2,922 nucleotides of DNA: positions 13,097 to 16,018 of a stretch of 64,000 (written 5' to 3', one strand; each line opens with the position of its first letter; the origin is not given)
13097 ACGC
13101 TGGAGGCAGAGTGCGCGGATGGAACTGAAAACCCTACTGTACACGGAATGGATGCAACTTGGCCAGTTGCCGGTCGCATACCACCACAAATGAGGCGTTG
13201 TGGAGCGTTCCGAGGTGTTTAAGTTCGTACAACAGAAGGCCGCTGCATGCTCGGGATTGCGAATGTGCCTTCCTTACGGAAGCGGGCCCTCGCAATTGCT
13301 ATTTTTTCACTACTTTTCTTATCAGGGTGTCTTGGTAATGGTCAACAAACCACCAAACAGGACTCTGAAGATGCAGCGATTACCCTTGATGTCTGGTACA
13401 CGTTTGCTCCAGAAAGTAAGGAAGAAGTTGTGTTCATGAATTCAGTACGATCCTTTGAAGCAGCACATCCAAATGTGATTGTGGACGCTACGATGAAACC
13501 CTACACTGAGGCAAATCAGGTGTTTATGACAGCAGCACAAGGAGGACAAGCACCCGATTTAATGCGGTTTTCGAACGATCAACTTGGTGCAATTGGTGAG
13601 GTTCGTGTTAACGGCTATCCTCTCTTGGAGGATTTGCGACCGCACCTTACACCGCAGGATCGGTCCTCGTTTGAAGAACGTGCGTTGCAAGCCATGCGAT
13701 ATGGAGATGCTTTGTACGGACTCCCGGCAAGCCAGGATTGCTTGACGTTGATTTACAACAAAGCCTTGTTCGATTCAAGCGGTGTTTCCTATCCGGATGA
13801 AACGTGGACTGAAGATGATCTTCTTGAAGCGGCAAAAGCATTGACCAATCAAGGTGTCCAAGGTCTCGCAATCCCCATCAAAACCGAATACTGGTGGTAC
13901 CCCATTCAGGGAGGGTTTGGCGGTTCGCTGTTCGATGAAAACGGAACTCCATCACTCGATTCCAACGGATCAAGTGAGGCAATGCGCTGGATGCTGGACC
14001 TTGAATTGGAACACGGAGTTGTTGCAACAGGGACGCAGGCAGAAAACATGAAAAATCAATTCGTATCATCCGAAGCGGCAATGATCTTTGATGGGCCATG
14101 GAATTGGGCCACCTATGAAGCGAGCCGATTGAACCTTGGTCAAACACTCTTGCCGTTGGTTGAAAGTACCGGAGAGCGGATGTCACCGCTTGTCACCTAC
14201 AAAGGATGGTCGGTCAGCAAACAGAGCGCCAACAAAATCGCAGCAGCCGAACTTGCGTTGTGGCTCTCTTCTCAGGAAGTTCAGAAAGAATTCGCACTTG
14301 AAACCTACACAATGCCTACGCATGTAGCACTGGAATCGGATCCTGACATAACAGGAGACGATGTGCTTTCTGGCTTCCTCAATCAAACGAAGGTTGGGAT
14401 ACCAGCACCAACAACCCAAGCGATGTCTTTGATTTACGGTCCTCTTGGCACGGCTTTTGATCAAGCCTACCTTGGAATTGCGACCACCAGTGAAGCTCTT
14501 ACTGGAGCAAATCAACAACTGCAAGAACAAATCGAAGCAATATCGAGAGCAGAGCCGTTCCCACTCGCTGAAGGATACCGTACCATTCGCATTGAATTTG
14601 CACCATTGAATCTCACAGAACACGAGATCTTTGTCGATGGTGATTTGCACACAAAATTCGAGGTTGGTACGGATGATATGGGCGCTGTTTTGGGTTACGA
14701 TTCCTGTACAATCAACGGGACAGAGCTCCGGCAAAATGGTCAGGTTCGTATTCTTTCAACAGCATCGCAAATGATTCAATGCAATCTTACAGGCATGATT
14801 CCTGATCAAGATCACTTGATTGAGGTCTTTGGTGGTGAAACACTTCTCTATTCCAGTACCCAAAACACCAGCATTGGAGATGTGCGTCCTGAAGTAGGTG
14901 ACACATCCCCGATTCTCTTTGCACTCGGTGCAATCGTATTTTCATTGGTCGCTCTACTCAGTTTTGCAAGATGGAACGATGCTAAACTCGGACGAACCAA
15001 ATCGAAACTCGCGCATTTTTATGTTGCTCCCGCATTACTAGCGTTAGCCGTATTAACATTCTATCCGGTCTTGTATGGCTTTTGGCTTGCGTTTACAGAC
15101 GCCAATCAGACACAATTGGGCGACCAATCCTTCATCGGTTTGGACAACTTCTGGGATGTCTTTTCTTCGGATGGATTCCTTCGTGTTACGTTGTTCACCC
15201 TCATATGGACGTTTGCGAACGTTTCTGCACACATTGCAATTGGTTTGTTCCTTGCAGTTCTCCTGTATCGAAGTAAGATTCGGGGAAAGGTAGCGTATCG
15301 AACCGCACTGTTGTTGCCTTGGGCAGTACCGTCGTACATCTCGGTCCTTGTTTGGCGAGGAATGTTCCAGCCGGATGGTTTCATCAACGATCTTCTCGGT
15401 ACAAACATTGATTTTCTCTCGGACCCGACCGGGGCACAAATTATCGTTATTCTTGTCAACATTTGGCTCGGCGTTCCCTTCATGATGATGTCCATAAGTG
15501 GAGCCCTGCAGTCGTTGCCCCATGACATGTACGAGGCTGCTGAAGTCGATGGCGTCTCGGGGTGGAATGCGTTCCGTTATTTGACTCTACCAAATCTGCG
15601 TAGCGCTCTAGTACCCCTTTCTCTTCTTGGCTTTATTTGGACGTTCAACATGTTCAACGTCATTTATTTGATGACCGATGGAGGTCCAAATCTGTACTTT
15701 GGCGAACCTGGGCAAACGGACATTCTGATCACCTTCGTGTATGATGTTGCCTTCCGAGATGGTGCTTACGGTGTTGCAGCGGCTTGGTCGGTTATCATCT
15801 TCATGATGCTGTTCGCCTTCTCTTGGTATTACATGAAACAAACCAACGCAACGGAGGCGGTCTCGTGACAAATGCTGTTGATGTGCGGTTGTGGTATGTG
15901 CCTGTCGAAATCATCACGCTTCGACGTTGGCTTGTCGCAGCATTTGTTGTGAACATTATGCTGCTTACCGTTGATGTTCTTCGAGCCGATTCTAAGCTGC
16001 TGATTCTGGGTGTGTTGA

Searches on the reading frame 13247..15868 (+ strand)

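Call 97: search_protein_families(library=pfam, proteins=[window:13247-15868:+], max_evalue=0.00001)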
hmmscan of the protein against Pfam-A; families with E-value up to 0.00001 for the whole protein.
window:13247-15868:+ (873 aa): 3 families
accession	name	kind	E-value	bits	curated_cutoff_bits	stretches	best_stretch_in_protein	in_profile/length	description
PF13416.11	SBP_bac_8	-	8.8e-26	91.7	27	1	67-358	3-261/279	Bacterial extracellular solute-binding protein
PF01547.30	SBP_bac_1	-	7.3e-25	89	26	1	70-347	17-307/307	Bacterial extracellular solute-binding protein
PF00528.27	BPD_transp_1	-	1.8e-15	57.6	26.4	1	663-859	2-170/184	Binding-protein-dependent transport system inner membrane component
